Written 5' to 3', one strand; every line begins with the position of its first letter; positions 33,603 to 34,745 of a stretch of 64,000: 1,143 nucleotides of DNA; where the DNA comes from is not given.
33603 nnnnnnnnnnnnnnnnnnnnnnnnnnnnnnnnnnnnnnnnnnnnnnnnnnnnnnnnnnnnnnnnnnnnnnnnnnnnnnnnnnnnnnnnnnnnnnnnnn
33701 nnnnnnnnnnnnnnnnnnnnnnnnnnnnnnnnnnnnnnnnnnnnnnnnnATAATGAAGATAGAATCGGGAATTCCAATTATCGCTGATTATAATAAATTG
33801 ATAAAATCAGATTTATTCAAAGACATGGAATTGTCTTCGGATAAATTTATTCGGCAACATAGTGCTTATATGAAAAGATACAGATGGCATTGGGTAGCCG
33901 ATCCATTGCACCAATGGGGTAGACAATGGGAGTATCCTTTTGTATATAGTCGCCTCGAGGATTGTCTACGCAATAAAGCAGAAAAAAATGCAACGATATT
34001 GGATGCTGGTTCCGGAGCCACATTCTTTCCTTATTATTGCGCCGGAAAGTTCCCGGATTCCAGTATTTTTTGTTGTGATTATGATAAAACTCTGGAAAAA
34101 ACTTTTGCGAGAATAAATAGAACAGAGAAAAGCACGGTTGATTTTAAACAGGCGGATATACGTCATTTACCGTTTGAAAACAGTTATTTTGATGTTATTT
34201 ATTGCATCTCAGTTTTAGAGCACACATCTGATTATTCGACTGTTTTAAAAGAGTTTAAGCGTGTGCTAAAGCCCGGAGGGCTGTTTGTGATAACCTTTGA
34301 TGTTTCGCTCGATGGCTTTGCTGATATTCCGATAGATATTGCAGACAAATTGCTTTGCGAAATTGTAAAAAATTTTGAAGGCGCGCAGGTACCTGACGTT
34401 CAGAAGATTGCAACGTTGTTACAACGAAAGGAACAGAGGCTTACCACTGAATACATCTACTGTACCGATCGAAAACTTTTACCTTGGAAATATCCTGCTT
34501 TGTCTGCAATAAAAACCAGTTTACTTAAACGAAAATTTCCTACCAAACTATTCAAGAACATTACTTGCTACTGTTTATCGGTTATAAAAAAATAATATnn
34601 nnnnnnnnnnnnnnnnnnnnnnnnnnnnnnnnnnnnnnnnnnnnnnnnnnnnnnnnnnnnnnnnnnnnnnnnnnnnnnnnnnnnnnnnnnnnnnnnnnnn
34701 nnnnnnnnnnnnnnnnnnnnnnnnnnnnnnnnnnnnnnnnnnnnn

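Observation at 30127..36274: Methyltransferase-dense segment: four class I SAM MTases alternating with GT2s and WecB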

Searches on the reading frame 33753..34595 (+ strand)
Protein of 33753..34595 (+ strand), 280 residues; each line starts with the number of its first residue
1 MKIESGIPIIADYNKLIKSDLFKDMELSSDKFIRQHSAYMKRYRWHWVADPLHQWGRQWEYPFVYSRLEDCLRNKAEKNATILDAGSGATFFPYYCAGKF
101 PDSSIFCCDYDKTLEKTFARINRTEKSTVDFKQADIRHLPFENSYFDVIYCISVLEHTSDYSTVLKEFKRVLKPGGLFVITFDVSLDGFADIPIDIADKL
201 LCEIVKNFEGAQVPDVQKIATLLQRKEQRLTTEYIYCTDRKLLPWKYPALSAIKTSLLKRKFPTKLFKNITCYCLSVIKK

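Call 4: search_protein_families(library=pfam, proteins=[window:33753-34595:+], max_evalue=0.01)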
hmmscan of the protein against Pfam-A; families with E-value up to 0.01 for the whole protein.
window:33753-34595:+ (280 aa): 12 families
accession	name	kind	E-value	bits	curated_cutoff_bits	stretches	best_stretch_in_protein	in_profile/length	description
PF08241.18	Methyltransf_11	-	2.3e-20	73.5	21.2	1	83-180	1-95/95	Methyltransferase domain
PF13649.12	Methyltransf_25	-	5.7e-17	62.6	27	1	82-176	1-97/97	Methyltransferase domain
PF13847.12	Methyltransf_31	-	6.6e-15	55.5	27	1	77-182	2-111/145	Methyltransferase domain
PF08242.18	Methyltransf_12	-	1.8e-13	51.5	30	1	83-178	1-98/98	Methyltransferase domain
PF13489.12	Methyltransf_23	-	5e-12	46.3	27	1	74-181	18-117/164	Methyltransferase domain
PF01209.24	Ubie_methyltran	-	1.7e-10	41.1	20.1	1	81-180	50-151/233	ubiE/COQ5 methyltransferase family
PF20922.3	Anamorsin_N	-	2.7e-06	27.6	27.1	1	122-186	25-93/163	Anamorsin, N-terminal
PF05148.21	Methyltransf_8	-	4.7e-06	27.1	27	1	132-181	109-157/219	Hypothetical methyltransferase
PF01739.24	CheR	-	0.00026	20.9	27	1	115-180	106-173/195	CheR methyltransferase, SAM binding domain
PF03141.22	Methyltransf_29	-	0.00092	18.3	23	1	137-181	173-218/506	Putative S-adenosyl-L-methionine-dependent methyltransferase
PF08003.17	Methyltransf_9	-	0.0031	17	23.8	1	55-181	90-218/315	Protein of unknown function (DUF1698)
PF00891.24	Methyltransf_2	-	0.0034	17.2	22.3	1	80-180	64-164/210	O-methyltransferase domain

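Call 5: search_protein_families(library=ncbifam, proteins=[window:33753-34595:+], max_evalue=0.01)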
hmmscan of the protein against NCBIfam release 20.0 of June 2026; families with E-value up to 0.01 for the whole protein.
window:33753-34595:+ (280 aa): 37 families (the best 25 are shown)
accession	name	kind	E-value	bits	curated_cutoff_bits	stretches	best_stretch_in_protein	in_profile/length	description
TIGR02072.1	BioC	equivalog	8.4e-17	61.8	184.95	1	67-181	22-133/244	malonyl-ACP O-methyltransferase BioC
NF008823.0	PRK11873.1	subfamily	1.3e-12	47.8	263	1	79-187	78-187/272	arsenite methyltransferase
NF047649.1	MTase_UXPK_star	exception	5.8e-12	45.2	460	1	81-200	80-198/283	methyltransferase/UXPK-star double selenoprotein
TIGR01934.1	MenG_MenH_UbiE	subfamily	1.4e-11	44.2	158.35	1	75-180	36-141/223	ubiquinone/menaquinone biosynthesis methyltransferase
NF045667.1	MTase_DVU1556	equivalog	4.6e-11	42.6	155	1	77-185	21-123/213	DVU_1556 family methyltransferase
NF011650.0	PRK15068.1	equivalog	5.1e-11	42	209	1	59-180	105-225/324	tRNA 5-methoxyuridine(34)/uridine 5-oxyacetic acid(34) synthase CmoB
NF041536.1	ArsM_DUF2284_UU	exception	6.5e-10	37.9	575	1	78-220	76-215/459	arsenite methyltransferase/DUF2284 domain selenoprotein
NF040539.1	AST_met_ArsM_2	exception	7e-10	39.2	240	1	120-188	103-171/262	putative arsinothricin biosynthesis methyltransferase ArsM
NF041537.1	ArsM_AhpD_UU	exception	1.6e-09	37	510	1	79-184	77-184/345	arsenite methyltransferase/AhpD domain selenoprotein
TIGR01983.1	UbiG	equivalog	3.5e-09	36.3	102.95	1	62-181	31-152/228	bifunctional 2-polyprenyl-6-hydroxyphenol methylase/3-demethylubiquinol 3-O-methyltransferase UbiG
NF001244.0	PRK00216.1-5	equivalog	2e-08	33.8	216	1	75-180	45-153/236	bifunctional demethylmenaquinone methyltransferase/2-methoxy-6-polyprenyl-1,4-benzoquinol methylase UbiE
TIGR00452.1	TIGR00452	equivalog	2.3e-08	33.2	275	1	59-180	100-219/316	tRNA 5-methoxyuridine(34)/uridine 5-oxyacetic acid(34) synthase CmoB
NF045823.1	PthPhpthDimycoMt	equivalog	3.5e-08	33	300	1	124-202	110-188/256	phthiotriol/phenolphthiotriol dimycocerosates methyltransferase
NF001243.0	PRK00216.1-4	equivalog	5.7e-08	32.4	235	1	105-180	75-151/237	demethylmenaquinone methyltransferase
TIGR04345.1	ovoA_Cterm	equivalog_domain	8.5e-08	32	170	1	124-183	113-172/242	putative 4-mercaptohistidine N1-methyltransferase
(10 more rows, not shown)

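Call 12: find_encoding_contigs(protein=window:33753-34595:+, flank=10000, max_places=6)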
Protein window:33753-34595:+ (280 aa): 1 contig read that carries it; 1 place shown.
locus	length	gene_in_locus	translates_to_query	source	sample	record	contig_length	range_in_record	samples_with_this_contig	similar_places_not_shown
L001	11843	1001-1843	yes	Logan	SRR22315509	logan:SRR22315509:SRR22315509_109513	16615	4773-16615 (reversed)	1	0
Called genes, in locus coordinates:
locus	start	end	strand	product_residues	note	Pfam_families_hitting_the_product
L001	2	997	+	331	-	?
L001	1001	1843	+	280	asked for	PF01209:Ubie_methyltran, PF13489:Methyltransf_23, PF13847:Methyltransf_31, PF08241:Methyltransf_11, PF08242:Methyltransf_12, PF13649:Methyltransf_25, PF20922:Anamorsin_N (weak), PF05148:Methyltransf_8 (weak)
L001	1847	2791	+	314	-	PF00535:Glycos_transf_2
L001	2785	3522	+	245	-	PF13489:Methyltransf_23, PF05401:NodS, PF13847:Methyltransf_31, PF08241:Methyltransf_11, PF08242:Methyltransf_12, PF13649:Methyltransf_25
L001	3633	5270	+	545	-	PF13231:PMT_2 (weak)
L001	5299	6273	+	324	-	PF01370:Epimerase, PF02719:Polysacc_synt_2, PF04321:RmlD_sub_bind (weak), PF01073:3Beta_HSD, PF07993:NAD_binding_4, PF16363:GDP_Man_Dehyd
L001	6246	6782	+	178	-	PF25084:LbH_EIF2B, PF25247:LbH_GLGC (faint), PF25087:GMPPB_C, PF14602:Hexapep_2 (faint), PF00132:Hexapep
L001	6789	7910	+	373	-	PF03663:Glyco_hydro_76 (faint), PF07470:Glyco_hydro_88 (faint)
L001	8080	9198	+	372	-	PF02350:Epimerase_2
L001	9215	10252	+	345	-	PF00534:Glycos_transf_1, PF13692:Glyco_trans_1_4 (weak)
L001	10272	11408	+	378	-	PF20706:GT4-conflict, PF00534:Glycos_transf_1, PF13692:Glyco_trans_1_4, PF13524:Glyco_trans_1_2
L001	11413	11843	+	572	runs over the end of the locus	PF02366:PMT, PF13231:PMT_2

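Call 17: search_solved_structures(query=window:33753-34595:+, max_evalue=0.001)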
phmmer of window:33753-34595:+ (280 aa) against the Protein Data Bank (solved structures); distinct sequences matched with E-value up to 0.001: 24.
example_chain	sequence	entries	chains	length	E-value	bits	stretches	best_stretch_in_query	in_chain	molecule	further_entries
3mgg_A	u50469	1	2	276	4.9e-12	49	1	79-180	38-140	Methyltransferase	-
2p8j_A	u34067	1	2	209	1.6e-08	37.5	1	62-186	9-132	S-adenosylmethionine-dependent methyltransferase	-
1ve3_A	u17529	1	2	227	2.3e-07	33.7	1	59-183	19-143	hypothetical protein PH0226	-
3bus_A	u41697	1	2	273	3.1e-07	33.3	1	127-182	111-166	Methyltransferase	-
6uak_A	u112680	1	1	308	1e-06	31.6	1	76-178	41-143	SAM dependent methyltransferase LahSB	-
3l8d_A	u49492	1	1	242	2.3e-06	30.5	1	73-180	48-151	Methyltransferase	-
8zc8_A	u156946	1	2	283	3.3e-06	29.9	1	129-181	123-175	MitM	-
21zq_A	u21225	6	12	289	3.5e-06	29.8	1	129-181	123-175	MitM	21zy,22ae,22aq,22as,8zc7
1xxl_A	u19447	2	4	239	1.1e-05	28.2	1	82-181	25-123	YcgJ protein | ycgJ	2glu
3dlc_A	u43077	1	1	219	2.1e-05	27.3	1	78-179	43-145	Putative S-adenosyl-L-methionine-dependent Methyltransferase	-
4iv8_A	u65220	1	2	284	2.7e-05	26.9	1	77-181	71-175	Phosphoethanolamine N-methyltransferase,putative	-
6uv6_A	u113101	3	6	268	5.6e-05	25.9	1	128-185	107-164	D-glucose O-methyltransferase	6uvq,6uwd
4mwz_A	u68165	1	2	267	6.3e-05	25.7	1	77-181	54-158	Phosphoethanolamine N-methyltransferase, putative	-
5wp5_A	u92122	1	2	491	6.5e-05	25.7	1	80-181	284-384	Phosphomethylethanolamine N-methyltransferase 2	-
4iv0_A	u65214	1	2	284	7.2e-05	25.5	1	77-181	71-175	Phosphoethanolamine N-methyltransferase, putative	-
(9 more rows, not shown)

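Call 19: find_homologous_proteins(query=window:33753-34595:+, max_evalue=1e-10)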
Query window:33753-34595:+ (280 aa): 425 proteins with E <= 1e-10 among 947 candidates; the best 120 are listed.
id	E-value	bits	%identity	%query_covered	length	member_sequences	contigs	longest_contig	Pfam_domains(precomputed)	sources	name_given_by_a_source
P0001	3.0e-190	649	100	100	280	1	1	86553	PF13847.13,PF13489.13,PF13649.13,PF05148.22,PF20922.4,PF01209.25,PF08241.19,PF08242.19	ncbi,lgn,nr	ncbi:MAG: class I SAM-dependent methyltransferase [Candidatus Omnitrophica bacterium]|nr:class I SAM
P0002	2.8e-102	360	58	99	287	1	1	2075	PF13847.13,PF13489.13,PF13649.13,PF01209.25,PF08241.19,PF08242.19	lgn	-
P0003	1.5e-81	292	49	99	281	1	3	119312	PF13847.13,PF13489.13,PF13649.13,PF08241.19,PF08242.19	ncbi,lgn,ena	-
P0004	1.3e-79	286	45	99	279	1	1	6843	PF13847.13,PF13489.13,PF13649.13,PF05148.22,PF01209.25,PF08241.19,PF08242.19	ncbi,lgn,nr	ncbi:MAG: class I SAM-dependent methyltransferase [Candidatus Electrothrix sp. MAN1_4]|nr:class I SA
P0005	3.5e-79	284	46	100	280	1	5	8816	PF13847.13,PF13489.13,PF13649.13,PF03141.23,PF08241.19,PF08242.19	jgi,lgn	-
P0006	3.8e-79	284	46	100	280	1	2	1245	PF13847.13,PF13489.13,PF13649.13,PF03141.23,PF08241.19,PF08242.19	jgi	-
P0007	5.8e-79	283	46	100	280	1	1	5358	PF13847.13,PF13489.13,PF13649.13,PF03141.23,PF08241.19,PF08242.19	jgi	jgi:SAM-dependent methyltransferase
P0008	6.0e-79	283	46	100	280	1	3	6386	PF13847.13,PF13489.13,PF13649.13,PF03141.23,PF08241.19,PF08242.19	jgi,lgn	jgi:SAM-dependent methyltransferase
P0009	6.1e-79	283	46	100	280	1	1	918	PF13847.13,PF13489.13,PF13649.13,PF03141.23,PF08241.19,PF08242.19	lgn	-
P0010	6.3e-79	283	46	100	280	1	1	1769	PF13847.13,PF13489.13,PF13649.13,PF03141.23,PF08241.19,PF08242.19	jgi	-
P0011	6.7e-79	283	46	100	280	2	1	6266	PF13847.13,PF13489.13,PF13649.13,PF03141.23,PF08241.19,PF08242.19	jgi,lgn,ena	-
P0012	6.8e-79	283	46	100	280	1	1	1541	PF13847.13,PF13489.13,PF13649.13,PF03141.23,PF08241.19,PF08242.19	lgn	-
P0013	7.7e-79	283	46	100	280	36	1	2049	PF13847.13,PF13489.13,PF13649.13,PF08241.19,PF08242.19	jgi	-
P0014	1.2e-78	282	46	100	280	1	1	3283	PF13847.13,PF13489.13,PF13649.13,PF03141.23,PF08241.19,PF08242.19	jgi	-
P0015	1.2e-78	282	46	100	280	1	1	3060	PF13847.13,PF13489.13,PF13649.13,PF03141.23,PF08241.19,PF08242.19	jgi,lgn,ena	-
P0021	1.2e-73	266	46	100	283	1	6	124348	PF13847.13,PF13489.13,PF13649.13,PF20922.4,PF08241.19,PF08242.19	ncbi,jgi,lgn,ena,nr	ncbi:MAG TPA: hypothetical protein DIT39_06910 [Tissierellales bacterium]|nr:hypothetical protein [T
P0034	6.8e-71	257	46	99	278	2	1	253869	PF13847.13,PF13489.13,PF13649.13,PF05148.22,PF01209.25,PF08241.19,PF08242.19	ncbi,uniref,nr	ncbi:Demethylrebeccamycin-D-glucose O-methyltransferase [Rubripirellula amarantea]|uniref:Demethylre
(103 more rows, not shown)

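Call 20: find_encoding_contigs(protein=P0003, flank=10000, max_places=1)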
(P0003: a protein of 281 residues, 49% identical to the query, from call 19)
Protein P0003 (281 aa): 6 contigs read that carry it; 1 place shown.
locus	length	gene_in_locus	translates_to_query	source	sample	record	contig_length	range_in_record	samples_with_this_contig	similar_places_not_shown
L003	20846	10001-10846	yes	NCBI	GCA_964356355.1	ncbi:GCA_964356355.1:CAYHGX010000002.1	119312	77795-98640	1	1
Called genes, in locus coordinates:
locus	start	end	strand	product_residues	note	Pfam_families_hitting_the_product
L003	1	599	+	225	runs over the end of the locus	-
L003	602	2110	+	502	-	PF00006:ATP-synt_ab, PF00306:ATP-synt_ab_C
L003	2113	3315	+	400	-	PF00231:ATP-synt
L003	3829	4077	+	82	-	PF22919:ATP-synt_VA_C (weak)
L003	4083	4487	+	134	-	PF02823:ATP-synt_DE_N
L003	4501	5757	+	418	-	PF03141:Methyltransf_29 (weak), PF01209:Ubie_methyltran, PF02353:CMAS, PF13489:Methyltransf_23, PF08241:Methyltransf_11, PF08242:Methyltransf_12, PF13649:Methyltransf_25, PF13847:Methyltransf_31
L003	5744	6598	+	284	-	PF01040:UbiA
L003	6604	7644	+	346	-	PF01073:3Beta_HSD, PF01370:Epimerase, PF02719:Polysacc_synt_2, PF04321:RmlD_sub_bind, PF13460:NAD_binding_10, PF16363:GDP_Man_Dehyd, PF07993:NAD_binding_4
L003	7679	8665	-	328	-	-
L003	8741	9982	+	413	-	PF03446:NAD_binding_2, PF03721:UDPG_MGDP_dh_N (weak), PF03807:F420_oxidored (faint), PF03721:UDPG_MGDP_dh_N, PF00984:UDPG_MGDP_dh, PF03720:UDPG_MGDP_dh_C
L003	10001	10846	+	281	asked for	PF13489:Methyltransf_23, PF13847:Methyltransf_31, PF08241:Methyltransf_11, PF08242:Methyltransf_12 (weak), PF13649:Methyltransf_25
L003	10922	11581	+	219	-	-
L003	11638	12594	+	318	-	PF00535:Glycos_transf_2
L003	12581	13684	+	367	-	PF02350:Epimerase_2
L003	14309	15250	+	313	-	PF03706:LPG_synthase_TM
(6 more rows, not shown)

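Call 21: find_encoding_contigs(protein=P0034, flank=10000, max_places=1)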
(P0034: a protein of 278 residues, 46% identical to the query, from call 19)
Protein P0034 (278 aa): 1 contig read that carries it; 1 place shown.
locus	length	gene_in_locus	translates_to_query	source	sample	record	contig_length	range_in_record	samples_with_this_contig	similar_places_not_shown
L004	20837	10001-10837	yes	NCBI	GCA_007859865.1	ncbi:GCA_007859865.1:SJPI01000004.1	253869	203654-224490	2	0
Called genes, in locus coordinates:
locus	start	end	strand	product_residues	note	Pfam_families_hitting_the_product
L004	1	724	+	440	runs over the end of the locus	PF10091:Glycoamylase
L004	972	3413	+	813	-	PF02706:Wzz (weak), PF09140:MipZ (faint), PF01656:CbiA, PF10609:ParA, PF13614:AAA_31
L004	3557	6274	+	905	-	PF04932:Wzy_C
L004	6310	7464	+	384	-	PF13439:Glyco_transf_4, PF00534:Glycos_transf_1, PF13692:Glyco_trans_1_4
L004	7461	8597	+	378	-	PF00534:Glycos_transf_1, PF13692:Glyco_trans_1_4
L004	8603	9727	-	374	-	PF13477:Glyco_trans_4_2 (weak), PF13439:Glyco_transf_4, PF13579:Glyco_trans_4_4, PF20706:GT4-conflict, PF00534:Glycos_transf_1, PF13692:Glyco_trans_1_4, PF13524:Glyco_trans_1_2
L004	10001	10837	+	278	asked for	PF05148:Methyltransf_8 (weak), PF01209:Ubie_methyltran, PF13489:Methyltransf_23 (weak), PF13847:Methyltransf_31, PF08241:Methyltransf_11, PF08242:Methyltransf_12, PF13649:Methyltransf_25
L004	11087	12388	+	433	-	PF03023:MurJ (faint), PF01554:MatE (weak)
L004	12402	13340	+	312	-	PF00685:Sulfotransfer_1, PF13469:Sulfotransfer_3 (weak)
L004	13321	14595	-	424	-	-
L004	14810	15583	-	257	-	PF05050:Methyltransf_21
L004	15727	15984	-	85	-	PF14357:DUF4404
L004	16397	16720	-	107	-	-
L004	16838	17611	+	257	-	PF02585:PIG-L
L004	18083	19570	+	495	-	PF00909:Ammonium_transp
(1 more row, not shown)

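Call 22: find_encoding_contigs(protein=P0021, flank=10000, max_places=1)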
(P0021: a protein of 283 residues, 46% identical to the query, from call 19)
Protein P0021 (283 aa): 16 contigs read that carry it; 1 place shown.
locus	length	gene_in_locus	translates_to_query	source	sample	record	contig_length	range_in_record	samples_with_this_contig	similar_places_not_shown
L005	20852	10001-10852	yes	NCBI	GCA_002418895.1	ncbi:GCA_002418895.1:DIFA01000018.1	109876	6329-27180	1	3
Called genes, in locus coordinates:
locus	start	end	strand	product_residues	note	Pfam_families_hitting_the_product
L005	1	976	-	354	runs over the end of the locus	PF01544:CorA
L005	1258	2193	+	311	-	PF01145:Band_7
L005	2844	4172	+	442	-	PF03446:NAD_binding_2 (faint), PF03721:UDPG_MGDP_dh_N, PF00984:UDPG_MGDP_dh, PF03720:UDPG_MGDP_dh_C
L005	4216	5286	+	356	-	PF02350:Epimerase_2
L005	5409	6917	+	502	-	PF01943:Polysacc_synt, PF13440:Polysacc_synt_3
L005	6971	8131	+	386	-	PF04055:Radical_SAM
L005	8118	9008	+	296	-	PF01408:GFO_IDH_MocA, PF22725:GFO_IDH_MocA_C3 (weak)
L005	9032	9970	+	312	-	PF13506:Glyco_transf_21 (weak), PF13641:Glyco_tranf_2_3, PF00535:Glycos_transf_2, PF10111:Glyco_tranf_2_2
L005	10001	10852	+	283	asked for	PF13489:Methyltransf_23 (weak), PF13847:Methyltransf_31, PF08241:Methyltransf_11, PF08242:Methyltransf_12, PF13649:Methyltransf_25, PF20922:Anamorsin_N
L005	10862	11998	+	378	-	PF08323:Glyco_transf_5 (weak), PF13477:Glyco_trans_4_2, PF20706:GT4-conflict (faint), PF13439:Glyco_transf_4, PF13579:Glyco_trans_4_4, PF00534:Glycos_transf_1, PF13692:Glyco_trans_1_4, PF13524:Glyco_trans_1_2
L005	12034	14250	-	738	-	PF09971:DUF2206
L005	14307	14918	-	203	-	PF02585:PIG-L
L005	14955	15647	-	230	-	PF08889:WbqC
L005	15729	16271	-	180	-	PF13673:Acetyltransf_10, PF00583:Acetyltransf_1, PF13508:Acetyltransf_7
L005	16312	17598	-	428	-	PF13579:Glyco_trans_4_4 (weak), PF13439:Glyco_transf_4, PF13692:Glyco_trans_1_4 (weak)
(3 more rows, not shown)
